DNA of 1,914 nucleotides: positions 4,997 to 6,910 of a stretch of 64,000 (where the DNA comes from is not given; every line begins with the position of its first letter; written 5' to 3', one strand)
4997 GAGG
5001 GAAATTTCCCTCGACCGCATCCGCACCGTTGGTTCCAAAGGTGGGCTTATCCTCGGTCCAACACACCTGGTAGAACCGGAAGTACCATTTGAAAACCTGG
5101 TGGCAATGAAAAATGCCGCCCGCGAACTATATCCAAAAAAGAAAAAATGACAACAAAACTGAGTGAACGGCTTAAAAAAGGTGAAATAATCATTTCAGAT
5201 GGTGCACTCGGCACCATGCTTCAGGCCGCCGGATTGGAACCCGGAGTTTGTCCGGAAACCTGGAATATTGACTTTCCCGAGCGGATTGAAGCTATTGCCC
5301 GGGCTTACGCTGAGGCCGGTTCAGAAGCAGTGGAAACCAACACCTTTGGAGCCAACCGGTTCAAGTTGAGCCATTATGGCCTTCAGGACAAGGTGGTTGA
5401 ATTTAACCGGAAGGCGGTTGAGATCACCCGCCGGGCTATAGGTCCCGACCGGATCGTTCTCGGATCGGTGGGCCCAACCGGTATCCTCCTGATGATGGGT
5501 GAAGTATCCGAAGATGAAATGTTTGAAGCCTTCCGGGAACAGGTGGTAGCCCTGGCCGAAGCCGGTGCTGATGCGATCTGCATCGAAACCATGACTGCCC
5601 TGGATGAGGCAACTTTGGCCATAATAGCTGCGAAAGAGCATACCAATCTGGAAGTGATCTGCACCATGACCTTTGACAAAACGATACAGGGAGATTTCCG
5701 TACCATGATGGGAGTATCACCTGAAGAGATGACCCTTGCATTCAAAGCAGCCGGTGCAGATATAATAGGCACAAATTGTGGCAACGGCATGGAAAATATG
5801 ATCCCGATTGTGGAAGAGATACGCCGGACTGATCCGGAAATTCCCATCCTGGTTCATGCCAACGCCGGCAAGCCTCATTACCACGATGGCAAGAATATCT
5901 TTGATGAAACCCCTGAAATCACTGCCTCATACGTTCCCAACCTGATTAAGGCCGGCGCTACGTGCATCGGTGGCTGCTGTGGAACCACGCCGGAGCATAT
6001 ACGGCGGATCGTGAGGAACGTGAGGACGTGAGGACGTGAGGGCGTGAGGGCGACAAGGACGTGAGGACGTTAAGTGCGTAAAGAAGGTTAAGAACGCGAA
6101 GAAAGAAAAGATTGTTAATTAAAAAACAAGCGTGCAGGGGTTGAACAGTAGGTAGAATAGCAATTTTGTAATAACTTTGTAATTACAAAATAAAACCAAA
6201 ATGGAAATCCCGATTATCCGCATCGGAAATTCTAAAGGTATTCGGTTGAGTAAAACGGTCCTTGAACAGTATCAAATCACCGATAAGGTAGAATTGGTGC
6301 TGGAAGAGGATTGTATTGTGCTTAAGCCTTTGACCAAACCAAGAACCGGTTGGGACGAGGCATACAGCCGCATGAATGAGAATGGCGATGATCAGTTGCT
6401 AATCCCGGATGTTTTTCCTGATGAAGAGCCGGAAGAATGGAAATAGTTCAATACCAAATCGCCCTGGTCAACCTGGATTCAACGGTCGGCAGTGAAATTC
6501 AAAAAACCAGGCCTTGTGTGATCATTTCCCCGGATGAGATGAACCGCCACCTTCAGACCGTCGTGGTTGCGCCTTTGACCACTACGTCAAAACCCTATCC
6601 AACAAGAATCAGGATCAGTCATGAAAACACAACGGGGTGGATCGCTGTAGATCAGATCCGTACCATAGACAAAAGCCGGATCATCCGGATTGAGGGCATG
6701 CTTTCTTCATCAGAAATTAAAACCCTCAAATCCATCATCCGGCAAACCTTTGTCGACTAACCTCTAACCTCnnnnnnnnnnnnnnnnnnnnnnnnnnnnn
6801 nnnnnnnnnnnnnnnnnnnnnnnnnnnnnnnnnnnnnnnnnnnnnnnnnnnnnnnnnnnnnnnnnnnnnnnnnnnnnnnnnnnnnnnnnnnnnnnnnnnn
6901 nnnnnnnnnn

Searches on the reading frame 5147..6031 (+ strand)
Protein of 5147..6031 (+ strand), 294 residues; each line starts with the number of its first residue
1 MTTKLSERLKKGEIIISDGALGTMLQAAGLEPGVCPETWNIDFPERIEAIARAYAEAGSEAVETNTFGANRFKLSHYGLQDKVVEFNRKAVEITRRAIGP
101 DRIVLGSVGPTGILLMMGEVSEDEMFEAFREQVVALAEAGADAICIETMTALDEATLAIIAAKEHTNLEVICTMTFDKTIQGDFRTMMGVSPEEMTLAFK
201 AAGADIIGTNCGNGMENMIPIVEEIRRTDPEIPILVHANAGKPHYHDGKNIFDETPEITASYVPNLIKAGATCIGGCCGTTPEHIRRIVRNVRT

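Call 3: search_protein_families(library=pfam, proteins=[window:5147-6031:+], max_evalue=0.01)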
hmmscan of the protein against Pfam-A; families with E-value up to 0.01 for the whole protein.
window:5147-6031:+ (294 aa): 2 families
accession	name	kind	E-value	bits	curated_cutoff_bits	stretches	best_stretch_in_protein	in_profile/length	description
PF02574.22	S-methyl_trans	-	3.3e-71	240.9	22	1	15-291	1-282/283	Homocysteine S-methyltransferase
PF02310.24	B12-binding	-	0.0013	19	32.1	0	190-236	38-86/121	B12 binding domain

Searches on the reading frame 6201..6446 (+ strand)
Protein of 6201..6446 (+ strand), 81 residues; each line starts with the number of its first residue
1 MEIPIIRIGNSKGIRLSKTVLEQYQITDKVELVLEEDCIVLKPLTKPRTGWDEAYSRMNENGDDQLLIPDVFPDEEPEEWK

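Call 5: search_protein_families(library=ncbifam, proteins=[window:6201-6446:+], max_evalue=0.01)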
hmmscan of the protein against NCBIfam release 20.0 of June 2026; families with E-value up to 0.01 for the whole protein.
window:6201-6446:+ (81 aa): 1 family
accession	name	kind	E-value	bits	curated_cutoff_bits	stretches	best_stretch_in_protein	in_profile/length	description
TIGR02609.1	doc_partner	hypoth_equivalog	0.00095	19.5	55.9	1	5-49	3-48/74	putative addiction module antidote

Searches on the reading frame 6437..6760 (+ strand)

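Call 5: search_protein_families(library=ncbifam, proteins=[window:6437-6760:+], max_evalue=0.01)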
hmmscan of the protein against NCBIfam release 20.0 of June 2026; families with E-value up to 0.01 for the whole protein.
window:6437-6760:+ (107 aa): 3 families
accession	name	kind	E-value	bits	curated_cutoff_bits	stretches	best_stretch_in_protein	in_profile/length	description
NF007386.0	PRK09907.1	equivalog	4.3e-13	49.2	120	1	8-102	12-107/111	endoribonuclease MazF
NF052489.1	TAtMazFAgrob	equivalog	2.8e-08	33.6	150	1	8-83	11-88/118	type II toxin-antitoxin system toxin MazF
NF007320.0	PRK09812.1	equivalog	1.4e-05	25.1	129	1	7-79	11-88/116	type II toxin-antitoxin system ChpB family toxin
